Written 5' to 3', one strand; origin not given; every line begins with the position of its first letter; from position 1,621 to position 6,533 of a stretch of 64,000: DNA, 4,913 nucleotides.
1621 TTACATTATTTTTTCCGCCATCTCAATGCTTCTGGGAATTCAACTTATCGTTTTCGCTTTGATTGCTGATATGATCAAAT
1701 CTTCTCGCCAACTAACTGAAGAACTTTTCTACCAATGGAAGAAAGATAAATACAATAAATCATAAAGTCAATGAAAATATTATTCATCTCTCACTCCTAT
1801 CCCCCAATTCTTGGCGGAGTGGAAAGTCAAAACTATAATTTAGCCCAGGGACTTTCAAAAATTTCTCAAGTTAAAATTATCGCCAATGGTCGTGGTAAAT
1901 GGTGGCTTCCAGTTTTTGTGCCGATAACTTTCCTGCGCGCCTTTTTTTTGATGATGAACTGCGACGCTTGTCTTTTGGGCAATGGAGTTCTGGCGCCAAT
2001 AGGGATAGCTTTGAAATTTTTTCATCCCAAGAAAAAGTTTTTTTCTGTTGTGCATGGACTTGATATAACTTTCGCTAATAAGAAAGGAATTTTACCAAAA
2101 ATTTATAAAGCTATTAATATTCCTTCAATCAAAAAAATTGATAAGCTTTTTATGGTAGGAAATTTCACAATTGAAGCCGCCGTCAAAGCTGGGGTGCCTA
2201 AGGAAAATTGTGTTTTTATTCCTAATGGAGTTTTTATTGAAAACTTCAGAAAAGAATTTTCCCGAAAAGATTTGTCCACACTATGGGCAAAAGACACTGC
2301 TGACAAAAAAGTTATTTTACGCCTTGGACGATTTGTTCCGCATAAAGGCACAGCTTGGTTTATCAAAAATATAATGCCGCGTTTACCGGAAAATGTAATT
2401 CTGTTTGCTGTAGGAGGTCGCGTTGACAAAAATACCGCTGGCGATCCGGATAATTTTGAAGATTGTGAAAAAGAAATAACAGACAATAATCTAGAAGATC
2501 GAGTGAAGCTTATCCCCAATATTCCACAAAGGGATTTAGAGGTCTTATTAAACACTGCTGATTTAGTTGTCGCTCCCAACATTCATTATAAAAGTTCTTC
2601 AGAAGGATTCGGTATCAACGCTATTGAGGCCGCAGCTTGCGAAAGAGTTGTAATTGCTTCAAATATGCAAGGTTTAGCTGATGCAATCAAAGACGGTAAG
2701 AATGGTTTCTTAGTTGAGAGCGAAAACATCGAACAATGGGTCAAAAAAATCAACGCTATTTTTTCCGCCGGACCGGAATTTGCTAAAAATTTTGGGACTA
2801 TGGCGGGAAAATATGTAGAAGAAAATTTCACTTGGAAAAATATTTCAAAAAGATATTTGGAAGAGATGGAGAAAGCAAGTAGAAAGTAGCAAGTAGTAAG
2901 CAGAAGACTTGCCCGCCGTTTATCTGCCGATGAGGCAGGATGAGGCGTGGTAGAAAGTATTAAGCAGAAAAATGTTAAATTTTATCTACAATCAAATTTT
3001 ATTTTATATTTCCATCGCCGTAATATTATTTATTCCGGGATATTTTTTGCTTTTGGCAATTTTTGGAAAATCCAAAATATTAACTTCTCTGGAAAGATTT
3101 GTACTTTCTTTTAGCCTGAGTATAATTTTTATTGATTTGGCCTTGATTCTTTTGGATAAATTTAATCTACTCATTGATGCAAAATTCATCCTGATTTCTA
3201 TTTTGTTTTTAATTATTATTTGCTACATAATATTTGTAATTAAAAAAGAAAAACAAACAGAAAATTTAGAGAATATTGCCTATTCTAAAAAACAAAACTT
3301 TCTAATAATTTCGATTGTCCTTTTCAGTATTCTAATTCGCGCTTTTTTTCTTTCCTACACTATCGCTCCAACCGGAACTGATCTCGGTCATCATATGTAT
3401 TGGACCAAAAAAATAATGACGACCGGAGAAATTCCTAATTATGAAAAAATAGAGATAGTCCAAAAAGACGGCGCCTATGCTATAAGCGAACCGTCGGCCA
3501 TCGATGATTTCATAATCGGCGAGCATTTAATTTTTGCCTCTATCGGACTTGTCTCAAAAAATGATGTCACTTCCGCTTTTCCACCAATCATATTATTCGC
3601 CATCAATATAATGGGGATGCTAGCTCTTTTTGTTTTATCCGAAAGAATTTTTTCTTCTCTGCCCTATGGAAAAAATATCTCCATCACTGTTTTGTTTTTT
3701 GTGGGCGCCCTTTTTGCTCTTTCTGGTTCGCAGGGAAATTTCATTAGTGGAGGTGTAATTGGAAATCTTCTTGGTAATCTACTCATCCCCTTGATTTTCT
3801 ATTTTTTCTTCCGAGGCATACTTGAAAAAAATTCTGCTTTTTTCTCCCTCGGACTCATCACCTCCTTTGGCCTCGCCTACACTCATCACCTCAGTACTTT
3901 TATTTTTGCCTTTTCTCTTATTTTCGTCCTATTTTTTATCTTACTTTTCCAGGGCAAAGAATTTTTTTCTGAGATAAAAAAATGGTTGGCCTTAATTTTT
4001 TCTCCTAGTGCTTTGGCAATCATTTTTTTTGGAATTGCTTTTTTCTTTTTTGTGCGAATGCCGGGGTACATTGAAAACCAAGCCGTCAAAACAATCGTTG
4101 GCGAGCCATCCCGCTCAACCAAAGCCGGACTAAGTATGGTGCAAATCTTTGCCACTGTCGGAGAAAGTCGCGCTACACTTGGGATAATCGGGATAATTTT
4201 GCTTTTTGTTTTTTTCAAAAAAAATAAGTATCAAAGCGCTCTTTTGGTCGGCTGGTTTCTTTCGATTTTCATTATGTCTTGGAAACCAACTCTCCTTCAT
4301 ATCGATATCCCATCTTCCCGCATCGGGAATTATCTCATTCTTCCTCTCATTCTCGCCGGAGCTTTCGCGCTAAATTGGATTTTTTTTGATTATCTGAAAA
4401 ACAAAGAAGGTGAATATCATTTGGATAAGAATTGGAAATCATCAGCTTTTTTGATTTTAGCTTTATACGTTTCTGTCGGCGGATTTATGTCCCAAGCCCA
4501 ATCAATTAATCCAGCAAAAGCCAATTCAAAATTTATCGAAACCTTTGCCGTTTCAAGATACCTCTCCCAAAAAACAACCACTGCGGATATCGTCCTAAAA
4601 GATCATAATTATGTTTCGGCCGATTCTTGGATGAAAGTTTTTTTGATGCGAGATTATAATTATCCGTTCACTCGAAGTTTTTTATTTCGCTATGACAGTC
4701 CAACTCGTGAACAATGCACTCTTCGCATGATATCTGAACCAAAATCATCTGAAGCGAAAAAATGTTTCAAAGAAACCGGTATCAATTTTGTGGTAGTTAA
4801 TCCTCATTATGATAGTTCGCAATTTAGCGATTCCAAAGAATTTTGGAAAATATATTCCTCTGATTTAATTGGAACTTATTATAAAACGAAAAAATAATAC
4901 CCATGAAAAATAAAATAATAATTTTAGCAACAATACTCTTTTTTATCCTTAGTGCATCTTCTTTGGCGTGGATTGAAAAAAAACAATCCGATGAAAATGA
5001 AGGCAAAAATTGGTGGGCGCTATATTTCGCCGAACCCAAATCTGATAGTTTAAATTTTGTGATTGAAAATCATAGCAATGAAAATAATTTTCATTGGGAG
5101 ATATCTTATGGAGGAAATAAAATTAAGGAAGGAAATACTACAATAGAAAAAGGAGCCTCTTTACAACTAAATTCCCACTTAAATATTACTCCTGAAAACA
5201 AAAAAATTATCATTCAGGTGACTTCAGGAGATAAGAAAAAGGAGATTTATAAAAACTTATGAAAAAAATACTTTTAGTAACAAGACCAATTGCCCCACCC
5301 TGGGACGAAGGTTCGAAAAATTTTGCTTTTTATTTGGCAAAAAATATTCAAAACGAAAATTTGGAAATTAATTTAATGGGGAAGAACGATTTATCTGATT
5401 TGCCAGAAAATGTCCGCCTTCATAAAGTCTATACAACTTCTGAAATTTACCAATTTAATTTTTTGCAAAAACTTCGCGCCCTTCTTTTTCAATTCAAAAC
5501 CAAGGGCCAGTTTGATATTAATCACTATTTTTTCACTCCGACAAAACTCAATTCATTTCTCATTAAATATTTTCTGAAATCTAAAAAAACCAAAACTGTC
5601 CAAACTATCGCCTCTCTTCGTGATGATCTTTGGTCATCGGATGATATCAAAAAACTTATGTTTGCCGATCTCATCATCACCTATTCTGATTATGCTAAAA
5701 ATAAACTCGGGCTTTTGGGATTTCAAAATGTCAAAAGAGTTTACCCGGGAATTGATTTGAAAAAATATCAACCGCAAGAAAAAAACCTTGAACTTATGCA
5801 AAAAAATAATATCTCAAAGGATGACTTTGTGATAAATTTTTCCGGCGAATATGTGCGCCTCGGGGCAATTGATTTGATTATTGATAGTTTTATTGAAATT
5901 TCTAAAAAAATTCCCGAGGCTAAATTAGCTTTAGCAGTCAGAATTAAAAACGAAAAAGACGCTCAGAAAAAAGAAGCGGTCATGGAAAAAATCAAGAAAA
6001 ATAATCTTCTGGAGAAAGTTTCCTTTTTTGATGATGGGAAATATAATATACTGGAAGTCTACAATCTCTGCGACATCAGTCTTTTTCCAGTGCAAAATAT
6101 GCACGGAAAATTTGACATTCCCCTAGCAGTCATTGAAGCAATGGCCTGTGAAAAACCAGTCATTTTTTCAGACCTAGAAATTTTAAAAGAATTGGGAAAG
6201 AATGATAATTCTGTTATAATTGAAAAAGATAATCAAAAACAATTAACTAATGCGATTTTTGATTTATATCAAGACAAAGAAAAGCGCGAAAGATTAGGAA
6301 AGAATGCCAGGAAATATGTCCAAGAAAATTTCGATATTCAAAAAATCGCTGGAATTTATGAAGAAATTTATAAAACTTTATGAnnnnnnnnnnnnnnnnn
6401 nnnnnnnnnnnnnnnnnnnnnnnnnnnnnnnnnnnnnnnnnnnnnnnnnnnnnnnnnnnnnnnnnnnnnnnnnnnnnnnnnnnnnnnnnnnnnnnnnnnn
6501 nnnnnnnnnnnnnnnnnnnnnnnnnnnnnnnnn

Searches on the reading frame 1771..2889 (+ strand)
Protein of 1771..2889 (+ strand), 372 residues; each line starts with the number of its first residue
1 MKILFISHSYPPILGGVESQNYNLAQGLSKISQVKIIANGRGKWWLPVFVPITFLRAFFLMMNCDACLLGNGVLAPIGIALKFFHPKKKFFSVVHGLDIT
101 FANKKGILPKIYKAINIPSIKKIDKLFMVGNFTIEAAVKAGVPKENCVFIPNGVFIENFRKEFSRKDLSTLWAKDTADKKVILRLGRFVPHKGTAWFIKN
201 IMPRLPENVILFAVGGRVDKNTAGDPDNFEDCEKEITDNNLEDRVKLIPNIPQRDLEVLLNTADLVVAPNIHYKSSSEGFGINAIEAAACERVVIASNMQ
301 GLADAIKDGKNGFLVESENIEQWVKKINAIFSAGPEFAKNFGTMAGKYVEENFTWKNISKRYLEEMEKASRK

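Call 6: search_protein_families(library=pfam, proteins=[window:1771-2889:+], max_evalue=0.001)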
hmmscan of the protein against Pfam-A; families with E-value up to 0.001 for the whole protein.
window:1771-2889:+ (372 aa): 5 families
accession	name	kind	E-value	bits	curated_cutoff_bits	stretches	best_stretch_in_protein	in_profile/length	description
PF00534.26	Glycos_transf_1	-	5.9e-30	104.5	26.4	1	178-343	14-167/172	Glycosyl transferases group 1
PF13692.12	Glyco_trans_1_4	-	5.8e-25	88.6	27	1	180-331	2-140/142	Glycosyl transferases group 1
PF20706.3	GT4-conflict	-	3.5e-06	26.7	26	1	253-358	272-381/385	Family 4 Glycosyltransferase in conflict systems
PF13439.12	Glyco_transf_4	-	1.8e-05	25.3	28.5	0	78-154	88-166/170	Glycosyltransferase Family 4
PF13524.12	Glyco_trans_1_2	-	0.00069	20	25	1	244-363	28-143/144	Glycosyl transferase-like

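Call 25: search_protein_families(library=ncbifam, proteins=[window:1771-2889:+], max_evalue=0.0001)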
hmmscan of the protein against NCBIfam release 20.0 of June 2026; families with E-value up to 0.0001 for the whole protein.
window:1771-2889:+ (372 aa): 29 families (the best 25 are shown)
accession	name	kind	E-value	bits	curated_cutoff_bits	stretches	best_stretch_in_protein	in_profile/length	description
TIGR03999.1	thiol_BshA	equivalog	5.4e-21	74.9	273.7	1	89-367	115-371/375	N-acetyl-alpha-D-glucosaminyl L-malate synthase BshA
TIGR02149.1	glgA_Coryne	subfamily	2.3e-20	73.1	302.4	1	141-364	165-385/391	glycogen synthase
TIGR03449.1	mycothiol_MshA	equivalog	1e-19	70.7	462.5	1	150-369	193-403/406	D-inositol-3-phosphate glycosyltransferase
TIGR04063.1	stp3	hypoth_equivalog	3.6e-18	65.7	442.05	1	110-364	145-390/397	TIGR04063 family PEP-CTERM/XrtA system glycosyltransferase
NF012028.0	PRK15484.1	subfamily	4.1e-18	65.6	618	1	133-367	149-376/380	lipopolysaccharide N-acetylglucosaminyltransferase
NF041876.1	EPS_EpsE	equivalog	5.3e-16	58.8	400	1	162-356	199-383/389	exopolysaccharide biosynthesis GT4 family glycosyltransferase EpsE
TIGR03088.1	stp2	hypoth_equivalog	8.1e-16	58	409.05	1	139-364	154-368/374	TIGR03088 family PEP-CTERM/XrtA system glycosyltransferase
NF041010.1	glycosy_Agl16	equivalog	5.2e-14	51.9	575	1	111-365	122-347/352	glycosylation protein Agl16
NF038295.1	EPS_HpsP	equivalog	7.7e-14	51.5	550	1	98-365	129-383/388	hormogonium polysaccharide biosynthesis glycosyltransferase HpsP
TIGR04047.1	MSMEG_0565_glyc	hypoth_equivalog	7.6e-11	41.7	259.85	1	119-364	135-369/373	MSMEG_0565 family glycosyltransferase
NF047684.1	TeichurnBiosyTuaC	equivalog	2.5e-10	39.9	550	1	118-360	160-380/391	teichuronic acid biosynthesis protein TuaC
NF047880.1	glyco_SdgA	exception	3.9e-10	38.9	800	1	175-335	311-458/488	serine-aspartate repeat adhesin O-glycosyltransferase SdgA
NF041139.1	TreT_Thcocales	equivalog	6.2e-10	38.4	775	1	138-366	185-409/412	trehalose synthase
NF053787.1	GlcN_PG_synth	equivalog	6e-09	35.2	480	1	252-367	251-357/361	N-acetylglucosaminyl phosphatidylglycerol synthase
NF038229.1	Glyco4_Geo_Pelo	equivalog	8.1e-09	34.9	400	1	243-363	218-330/338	GPMC system family 4 glycosyltransferase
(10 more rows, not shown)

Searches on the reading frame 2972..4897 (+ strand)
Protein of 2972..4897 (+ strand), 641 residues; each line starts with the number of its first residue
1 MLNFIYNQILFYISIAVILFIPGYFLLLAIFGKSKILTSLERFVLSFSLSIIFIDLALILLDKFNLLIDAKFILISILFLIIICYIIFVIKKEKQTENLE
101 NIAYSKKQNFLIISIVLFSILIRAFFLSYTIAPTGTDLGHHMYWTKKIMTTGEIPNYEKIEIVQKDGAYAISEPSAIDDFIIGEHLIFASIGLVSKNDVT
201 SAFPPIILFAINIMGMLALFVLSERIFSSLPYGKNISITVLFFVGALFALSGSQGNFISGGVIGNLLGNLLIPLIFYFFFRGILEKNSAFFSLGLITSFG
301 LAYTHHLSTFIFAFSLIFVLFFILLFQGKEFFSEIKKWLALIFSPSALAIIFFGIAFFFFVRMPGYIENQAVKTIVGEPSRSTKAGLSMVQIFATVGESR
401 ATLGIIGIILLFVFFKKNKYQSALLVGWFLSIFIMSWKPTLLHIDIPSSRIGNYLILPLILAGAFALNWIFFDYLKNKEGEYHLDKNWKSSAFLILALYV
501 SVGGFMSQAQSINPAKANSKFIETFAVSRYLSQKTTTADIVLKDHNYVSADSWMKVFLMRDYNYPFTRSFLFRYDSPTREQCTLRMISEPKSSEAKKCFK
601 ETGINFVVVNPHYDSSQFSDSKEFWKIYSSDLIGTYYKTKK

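Call 6: search_protein_families(library=pfam, proteins=[window:2972-4897:+], max_evalue=0.001)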
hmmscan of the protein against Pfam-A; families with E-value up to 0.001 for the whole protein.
window:2972-4897:+ (641 aa): 2 families
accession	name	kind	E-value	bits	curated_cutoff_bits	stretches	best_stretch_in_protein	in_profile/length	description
PF07760.16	DUF1616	-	1.5e-08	34.6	31.6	1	12-94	25-119/307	Protein of unknown function (DUF1616)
PF20176.3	DUF6541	-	2.3e-08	33.3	29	1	16-434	1-407/646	Family of unknown function (DUF6541)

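Call 25: search_protein_families(library=ncbifam, proteins=[window:2972-4897:+], max_evalue=0.0001)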
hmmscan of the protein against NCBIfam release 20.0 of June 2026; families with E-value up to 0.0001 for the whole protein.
window:2972-4897:+ (641 aa): 0 families

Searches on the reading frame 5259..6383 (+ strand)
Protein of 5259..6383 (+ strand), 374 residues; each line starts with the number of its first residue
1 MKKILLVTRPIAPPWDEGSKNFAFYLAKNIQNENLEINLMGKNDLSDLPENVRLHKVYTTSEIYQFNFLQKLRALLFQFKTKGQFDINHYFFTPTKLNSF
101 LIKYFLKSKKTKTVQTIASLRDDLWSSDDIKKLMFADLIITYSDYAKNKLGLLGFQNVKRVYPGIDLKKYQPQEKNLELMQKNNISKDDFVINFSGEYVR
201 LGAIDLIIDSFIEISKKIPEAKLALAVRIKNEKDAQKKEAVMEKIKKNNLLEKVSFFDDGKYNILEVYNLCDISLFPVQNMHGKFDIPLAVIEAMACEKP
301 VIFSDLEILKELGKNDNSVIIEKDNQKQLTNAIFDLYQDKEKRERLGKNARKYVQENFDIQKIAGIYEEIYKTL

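Call 6: search_protein_families(library=pfam, proteins=[window:5259-6383:+], max_evalue=0.001)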
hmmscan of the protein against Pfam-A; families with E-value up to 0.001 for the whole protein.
window:5259-6383:+ (374 aa): 3 families
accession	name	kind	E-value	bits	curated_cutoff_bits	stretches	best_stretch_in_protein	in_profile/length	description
PF00534.26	Glycos_transf_1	-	2.7e-20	73.1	26.4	1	178-352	4-171/172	Glycosyl transferases group 1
PF13692.12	Glyco_trans_1_4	-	7.5e-14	52.6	27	1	191-339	3-142/142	Glycosyl transferases group 1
PF13524.12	Glyco_trans_1_2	-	6.4e-06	26.6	25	1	264-363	40-138/144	Glycosyl transferase-like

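Call 25: search_protein_families(library=ncbifam, proteins=[window:5259-6383:+], max_evalue=0.0001)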
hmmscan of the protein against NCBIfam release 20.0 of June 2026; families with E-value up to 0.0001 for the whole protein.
window:5259-6383:+ (374 aa): 20 families
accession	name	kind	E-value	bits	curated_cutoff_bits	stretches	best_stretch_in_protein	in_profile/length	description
TIGR03088.1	stp2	hypoth_equivalog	2.7e-20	72.7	409.05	1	156-373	160-372/374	TIGR03088 family PEP-CTERM/XrtA system glycosyltransferase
TIGR03999.1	thiol_BshA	equivalog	8.7e-19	67.7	273.7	1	156-373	167-372/375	N-acetyl-alpha-D-glucosaminyl L-malate synthase BshA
TIGR04063.1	stp3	hypoth_equivalog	2.5e-18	66.1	442.05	1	157-374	181-395/397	TIGR04063 family PEP-CTERM/XrtA system glycosyltransferase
NF053513.1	Gtran_IagA_BgsA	equivalog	8.8e-15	54.5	460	1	136-373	106-330/333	LTA glycolipid anchor biosynthesis glycosyltransferase, IagA/BgsA family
NF038295.1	EPS_HpsP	equivalog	7e-14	51.6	550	1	164-373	184-386/388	hormogonium polysaccharide biosynthesis glycosyltransferase HpsP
NF053787.1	GlcN_PG_synth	equivalog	9.7e-14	51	480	1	289-371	276-356/361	N-acetylglucosaminyl phosphatidylglycerol synthase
TIGR03449.1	mycothiol_MshA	equivalog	2.3e-13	49.8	462.5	1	157-372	189-401/406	D-inositol-3-phosphate glycosyltransferase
NF038298.1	EPS_HpsO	equivalog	3.5e-13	49.1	575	1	139-373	150-386/388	hormogonium polysaccharide biosynthesis glycosyltransferase HpsO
NF041876.1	EPS_EpsE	equivalog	5.2e-13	49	400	1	221-364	242-386/389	exopolysaccharide biosynthesis GT4 family glycosyltransferase EpsE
TIGR02149.1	glgA_Coryne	subfamily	6.2e-13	48.6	302.4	1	136-373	145-389/391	glycogen synthase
NF047684.1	TeichurnBiosyTuaC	equivalog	9.4e-11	41.2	550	1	136-373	165-388/391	teichuronic acid biosynthesis protein TuaC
NF049987.1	DaglGlyslTfaseDgs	equivalog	3.1e-10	39.5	500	1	135-372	101-325/332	processive diacylglycerol alpha-glucosyltransferase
NF012028.0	PRK15484.1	subfamily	5.7e-10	38.8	618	1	152-371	157-375/380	lipopolysaccharide N-acetylglucosaminyltransferase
NF007640.0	PRK10307.1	subfamily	5.3e-08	32.2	276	1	166-363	204-396/411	WcaI family glycosyltransferase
TIGR04157.1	glyco_rSAM_CFB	subfamily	1.1e-07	31.2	400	1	63-371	94-406/406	TIGR04157 family glycosyltransferase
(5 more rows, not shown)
